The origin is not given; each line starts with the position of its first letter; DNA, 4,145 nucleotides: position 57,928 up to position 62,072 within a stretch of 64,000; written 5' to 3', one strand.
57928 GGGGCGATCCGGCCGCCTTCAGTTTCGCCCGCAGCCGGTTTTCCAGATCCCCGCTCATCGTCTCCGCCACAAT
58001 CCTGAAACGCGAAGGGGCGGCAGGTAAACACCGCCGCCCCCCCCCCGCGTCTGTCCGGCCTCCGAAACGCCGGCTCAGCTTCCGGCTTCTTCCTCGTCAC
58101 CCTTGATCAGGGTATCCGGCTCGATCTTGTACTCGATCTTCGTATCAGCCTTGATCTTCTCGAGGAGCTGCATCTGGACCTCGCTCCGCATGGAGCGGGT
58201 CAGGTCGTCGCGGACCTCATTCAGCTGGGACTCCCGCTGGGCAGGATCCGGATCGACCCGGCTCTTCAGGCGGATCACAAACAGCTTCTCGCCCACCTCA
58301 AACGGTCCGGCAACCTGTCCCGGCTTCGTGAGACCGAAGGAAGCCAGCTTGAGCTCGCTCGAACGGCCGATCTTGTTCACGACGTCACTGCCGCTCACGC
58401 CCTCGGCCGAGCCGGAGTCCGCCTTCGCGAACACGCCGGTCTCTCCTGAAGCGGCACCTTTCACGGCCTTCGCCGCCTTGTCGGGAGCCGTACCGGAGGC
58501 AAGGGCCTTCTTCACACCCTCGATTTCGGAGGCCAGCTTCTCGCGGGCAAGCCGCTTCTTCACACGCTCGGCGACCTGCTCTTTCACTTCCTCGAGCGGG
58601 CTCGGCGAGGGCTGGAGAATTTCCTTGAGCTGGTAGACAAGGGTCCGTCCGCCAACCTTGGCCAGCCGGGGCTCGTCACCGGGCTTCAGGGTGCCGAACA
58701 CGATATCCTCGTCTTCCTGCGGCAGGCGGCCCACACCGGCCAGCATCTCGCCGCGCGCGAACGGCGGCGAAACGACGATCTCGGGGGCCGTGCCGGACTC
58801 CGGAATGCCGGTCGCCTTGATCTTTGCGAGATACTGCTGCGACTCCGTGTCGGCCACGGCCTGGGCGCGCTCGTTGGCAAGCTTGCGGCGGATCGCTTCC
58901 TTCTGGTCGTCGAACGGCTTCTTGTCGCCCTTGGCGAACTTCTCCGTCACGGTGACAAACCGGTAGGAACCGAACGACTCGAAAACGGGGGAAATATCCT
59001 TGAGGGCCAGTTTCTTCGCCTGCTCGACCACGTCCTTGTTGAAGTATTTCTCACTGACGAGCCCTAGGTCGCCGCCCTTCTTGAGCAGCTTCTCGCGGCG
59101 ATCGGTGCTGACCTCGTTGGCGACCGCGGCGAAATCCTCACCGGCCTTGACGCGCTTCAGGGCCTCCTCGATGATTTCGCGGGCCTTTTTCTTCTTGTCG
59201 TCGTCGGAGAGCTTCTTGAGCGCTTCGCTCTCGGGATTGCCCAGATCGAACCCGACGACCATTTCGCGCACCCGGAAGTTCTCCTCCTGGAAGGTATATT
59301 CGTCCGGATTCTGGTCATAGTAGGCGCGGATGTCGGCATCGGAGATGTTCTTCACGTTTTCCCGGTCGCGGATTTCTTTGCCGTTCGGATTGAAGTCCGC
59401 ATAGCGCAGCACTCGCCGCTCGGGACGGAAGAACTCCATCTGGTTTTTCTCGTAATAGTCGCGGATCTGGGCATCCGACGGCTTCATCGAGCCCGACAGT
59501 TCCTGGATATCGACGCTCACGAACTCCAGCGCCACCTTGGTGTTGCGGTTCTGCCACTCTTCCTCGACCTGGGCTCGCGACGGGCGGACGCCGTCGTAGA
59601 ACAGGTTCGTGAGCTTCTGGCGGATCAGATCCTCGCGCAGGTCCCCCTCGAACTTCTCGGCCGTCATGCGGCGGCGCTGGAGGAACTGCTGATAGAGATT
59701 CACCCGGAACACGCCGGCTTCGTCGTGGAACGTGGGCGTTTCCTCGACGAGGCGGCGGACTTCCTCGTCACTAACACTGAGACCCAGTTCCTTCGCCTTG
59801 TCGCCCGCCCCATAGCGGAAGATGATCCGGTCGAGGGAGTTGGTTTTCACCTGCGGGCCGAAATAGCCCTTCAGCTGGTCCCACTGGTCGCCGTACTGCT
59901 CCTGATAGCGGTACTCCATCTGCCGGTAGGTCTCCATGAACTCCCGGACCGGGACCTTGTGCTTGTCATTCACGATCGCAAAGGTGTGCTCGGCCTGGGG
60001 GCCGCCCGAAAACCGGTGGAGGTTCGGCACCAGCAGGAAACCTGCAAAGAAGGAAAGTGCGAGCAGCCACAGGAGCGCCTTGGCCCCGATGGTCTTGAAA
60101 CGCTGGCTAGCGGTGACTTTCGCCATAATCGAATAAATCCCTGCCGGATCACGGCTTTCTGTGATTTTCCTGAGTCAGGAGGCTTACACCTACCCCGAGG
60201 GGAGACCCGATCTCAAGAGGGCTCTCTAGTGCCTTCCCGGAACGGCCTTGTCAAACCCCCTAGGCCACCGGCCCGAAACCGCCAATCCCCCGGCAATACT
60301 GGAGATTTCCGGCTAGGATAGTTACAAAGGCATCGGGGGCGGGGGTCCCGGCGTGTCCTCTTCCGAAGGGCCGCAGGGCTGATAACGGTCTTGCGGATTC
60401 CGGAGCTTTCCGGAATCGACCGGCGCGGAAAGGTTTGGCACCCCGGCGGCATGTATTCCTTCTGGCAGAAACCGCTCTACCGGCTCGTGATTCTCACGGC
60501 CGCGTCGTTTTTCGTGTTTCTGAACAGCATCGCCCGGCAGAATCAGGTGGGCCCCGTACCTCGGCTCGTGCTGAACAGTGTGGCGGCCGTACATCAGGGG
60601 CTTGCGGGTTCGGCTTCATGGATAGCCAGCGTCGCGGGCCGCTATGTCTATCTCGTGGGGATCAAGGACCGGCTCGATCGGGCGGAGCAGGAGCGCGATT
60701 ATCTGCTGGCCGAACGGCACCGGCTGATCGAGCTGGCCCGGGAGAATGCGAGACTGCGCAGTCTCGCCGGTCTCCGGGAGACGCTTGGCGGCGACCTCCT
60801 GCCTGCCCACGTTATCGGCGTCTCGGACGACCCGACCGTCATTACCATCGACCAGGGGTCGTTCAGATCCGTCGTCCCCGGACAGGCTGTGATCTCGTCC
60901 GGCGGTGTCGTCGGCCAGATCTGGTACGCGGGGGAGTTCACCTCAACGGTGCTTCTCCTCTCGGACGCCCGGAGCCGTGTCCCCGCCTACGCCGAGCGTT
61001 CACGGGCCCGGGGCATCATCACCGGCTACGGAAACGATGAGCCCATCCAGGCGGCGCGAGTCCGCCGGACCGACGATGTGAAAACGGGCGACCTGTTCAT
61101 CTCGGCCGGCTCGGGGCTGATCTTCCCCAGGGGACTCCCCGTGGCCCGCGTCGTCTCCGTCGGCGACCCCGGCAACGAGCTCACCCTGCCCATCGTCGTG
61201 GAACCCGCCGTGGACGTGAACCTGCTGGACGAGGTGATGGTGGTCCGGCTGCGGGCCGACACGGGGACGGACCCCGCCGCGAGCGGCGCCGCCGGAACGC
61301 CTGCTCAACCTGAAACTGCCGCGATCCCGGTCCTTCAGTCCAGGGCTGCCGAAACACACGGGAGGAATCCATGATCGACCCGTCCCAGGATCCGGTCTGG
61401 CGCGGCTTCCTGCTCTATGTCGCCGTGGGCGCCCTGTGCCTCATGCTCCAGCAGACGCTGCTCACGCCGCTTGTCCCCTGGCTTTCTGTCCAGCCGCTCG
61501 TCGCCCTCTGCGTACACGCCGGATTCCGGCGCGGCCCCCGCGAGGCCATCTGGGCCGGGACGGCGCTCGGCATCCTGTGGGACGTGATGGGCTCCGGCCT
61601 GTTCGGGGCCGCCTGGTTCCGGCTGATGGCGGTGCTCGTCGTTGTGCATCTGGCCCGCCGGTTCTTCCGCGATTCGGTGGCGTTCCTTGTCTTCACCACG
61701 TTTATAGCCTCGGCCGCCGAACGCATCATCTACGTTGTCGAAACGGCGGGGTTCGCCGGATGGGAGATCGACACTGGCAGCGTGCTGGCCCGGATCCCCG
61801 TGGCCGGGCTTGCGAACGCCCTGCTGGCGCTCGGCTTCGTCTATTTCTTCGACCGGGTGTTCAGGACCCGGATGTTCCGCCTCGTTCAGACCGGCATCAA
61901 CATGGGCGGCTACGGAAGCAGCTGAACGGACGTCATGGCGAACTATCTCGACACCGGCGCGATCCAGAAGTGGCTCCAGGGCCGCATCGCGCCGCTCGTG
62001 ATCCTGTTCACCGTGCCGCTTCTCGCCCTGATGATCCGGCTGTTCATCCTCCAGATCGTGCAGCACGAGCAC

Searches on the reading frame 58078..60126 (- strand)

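Call 47: search_protein_families(library=pfam, proteins=[window:58078-60126:-], max_evalue=0.001)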
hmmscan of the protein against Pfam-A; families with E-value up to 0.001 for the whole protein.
window:58078-60126:- (683 aa): 6 families
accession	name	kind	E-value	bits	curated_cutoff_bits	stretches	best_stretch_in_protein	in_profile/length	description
PF13624.11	SurA_N_3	-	8.7e-28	97.6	27.2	1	11-172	10-161/162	SurA-like N-terminal domain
PF13145.12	Rotamase_2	-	8.5e-19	69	27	2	261-409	1-120/121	PPIC-type PPIASE domain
PF13623.11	SurA_N_2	-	4.5e-16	59.5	28.5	1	13-149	11-145/145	SurA-like N-terminal domain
PF00639.27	Rotamase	-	6.3e-09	37.1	21.7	1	304-393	7-95/97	PPIC-type PPIASE domain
PF13616.12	Rotamase_3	-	1.5e-08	35.7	22.5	1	307-395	28-114/116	PPIC-type PPIASE domain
PF00482.28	T2SSF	-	0.00054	20.4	25.2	0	287-338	3-54/125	Type II secretion system (T2SS), protein F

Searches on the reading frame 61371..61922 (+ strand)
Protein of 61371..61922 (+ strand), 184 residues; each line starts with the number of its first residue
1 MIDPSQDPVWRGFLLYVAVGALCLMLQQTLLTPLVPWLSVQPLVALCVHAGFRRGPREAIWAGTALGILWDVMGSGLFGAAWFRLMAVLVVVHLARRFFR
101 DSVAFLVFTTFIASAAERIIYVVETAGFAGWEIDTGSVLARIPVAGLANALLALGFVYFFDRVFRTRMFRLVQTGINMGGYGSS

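Call 47: search_protein_families(library=pfam, proteins=[window:61371-61922:+], max_evalue=0.001)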
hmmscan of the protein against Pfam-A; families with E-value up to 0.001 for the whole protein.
window:61371-61922:+ (184 aa): 1 family
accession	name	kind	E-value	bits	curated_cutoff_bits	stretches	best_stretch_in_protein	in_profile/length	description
PF04093.17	MreD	-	1.3e-05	25.8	24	1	43-161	37-152/158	rod shape-determining protein MreD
